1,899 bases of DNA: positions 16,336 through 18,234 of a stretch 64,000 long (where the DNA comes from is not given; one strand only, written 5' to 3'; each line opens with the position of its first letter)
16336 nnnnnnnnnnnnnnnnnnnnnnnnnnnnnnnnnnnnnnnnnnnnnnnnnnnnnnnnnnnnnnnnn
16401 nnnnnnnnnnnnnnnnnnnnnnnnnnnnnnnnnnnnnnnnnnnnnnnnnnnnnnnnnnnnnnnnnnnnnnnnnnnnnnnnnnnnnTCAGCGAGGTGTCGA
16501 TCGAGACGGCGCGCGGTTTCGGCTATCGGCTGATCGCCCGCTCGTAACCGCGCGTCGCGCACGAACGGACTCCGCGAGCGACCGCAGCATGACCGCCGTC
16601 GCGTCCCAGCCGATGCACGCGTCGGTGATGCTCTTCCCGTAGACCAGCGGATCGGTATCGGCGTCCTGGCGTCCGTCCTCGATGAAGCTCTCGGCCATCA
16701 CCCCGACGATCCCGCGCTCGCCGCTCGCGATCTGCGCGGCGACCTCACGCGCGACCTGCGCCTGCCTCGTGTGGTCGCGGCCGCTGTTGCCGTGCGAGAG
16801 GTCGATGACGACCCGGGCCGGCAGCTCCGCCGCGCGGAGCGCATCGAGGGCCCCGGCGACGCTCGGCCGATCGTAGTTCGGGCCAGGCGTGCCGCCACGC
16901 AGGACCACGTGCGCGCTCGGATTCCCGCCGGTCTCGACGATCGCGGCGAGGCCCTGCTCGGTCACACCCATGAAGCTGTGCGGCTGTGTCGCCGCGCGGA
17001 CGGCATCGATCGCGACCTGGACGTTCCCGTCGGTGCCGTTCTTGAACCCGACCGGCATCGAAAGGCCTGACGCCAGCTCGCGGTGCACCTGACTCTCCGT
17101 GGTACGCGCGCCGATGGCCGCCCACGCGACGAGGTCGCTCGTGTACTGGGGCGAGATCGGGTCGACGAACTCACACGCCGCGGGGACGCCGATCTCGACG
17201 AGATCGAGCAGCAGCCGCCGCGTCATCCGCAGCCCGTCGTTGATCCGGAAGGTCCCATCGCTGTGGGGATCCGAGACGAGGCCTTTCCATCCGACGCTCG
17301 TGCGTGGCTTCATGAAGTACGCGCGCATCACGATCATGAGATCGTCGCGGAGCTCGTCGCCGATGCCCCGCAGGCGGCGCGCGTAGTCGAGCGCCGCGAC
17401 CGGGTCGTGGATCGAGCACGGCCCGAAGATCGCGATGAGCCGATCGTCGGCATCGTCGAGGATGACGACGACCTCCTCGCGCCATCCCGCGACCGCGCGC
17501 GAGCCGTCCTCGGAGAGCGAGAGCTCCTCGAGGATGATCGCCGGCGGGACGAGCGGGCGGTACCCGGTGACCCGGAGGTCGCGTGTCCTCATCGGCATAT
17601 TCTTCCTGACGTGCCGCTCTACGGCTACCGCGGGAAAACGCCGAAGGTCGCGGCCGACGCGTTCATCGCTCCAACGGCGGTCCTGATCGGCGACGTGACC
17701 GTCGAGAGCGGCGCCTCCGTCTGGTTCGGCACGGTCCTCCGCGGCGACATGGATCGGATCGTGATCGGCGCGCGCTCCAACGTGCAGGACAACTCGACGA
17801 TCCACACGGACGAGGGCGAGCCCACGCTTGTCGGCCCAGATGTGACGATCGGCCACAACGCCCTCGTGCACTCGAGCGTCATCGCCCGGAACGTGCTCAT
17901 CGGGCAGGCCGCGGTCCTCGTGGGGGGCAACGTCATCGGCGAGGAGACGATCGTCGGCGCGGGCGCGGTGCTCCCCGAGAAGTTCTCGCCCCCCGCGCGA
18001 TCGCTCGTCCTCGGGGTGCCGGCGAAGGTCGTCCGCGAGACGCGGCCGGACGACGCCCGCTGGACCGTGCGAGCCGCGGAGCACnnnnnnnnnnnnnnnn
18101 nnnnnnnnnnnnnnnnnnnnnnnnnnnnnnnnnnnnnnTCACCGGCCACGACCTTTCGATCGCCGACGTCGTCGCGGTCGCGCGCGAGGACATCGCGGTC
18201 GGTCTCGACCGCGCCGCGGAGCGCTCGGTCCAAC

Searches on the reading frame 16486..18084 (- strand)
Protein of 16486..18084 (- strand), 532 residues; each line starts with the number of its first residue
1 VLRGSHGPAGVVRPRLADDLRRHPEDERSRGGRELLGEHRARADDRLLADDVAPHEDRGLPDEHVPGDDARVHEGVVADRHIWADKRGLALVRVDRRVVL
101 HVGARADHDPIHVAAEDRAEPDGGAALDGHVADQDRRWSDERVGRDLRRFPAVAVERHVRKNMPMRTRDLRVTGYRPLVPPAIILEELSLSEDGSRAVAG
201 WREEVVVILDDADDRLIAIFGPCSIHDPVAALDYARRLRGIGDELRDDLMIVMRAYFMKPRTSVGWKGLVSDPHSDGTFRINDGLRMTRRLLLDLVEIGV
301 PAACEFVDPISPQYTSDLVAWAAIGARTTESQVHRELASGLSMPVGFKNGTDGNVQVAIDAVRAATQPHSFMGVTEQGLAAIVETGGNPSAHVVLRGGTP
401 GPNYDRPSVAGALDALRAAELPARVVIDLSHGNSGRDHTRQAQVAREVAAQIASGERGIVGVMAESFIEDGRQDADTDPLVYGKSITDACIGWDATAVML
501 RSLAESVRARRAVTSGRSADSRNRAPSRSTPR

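Call 76: search_protein_families(library=pfam, proteins=[window:16486-18084:-], max_evalue=0.0001)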
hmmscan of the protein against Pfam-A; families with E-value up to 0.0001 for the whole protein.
window:16486-18084:- (532 aa): 1 family
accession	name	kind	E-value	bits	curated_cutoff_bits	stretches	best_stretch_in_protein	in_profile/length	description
PF00793.26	DAHP_synth_1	-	1.5e-81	273.7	25.5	1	211-499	13-268/270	DAHP synthetase I family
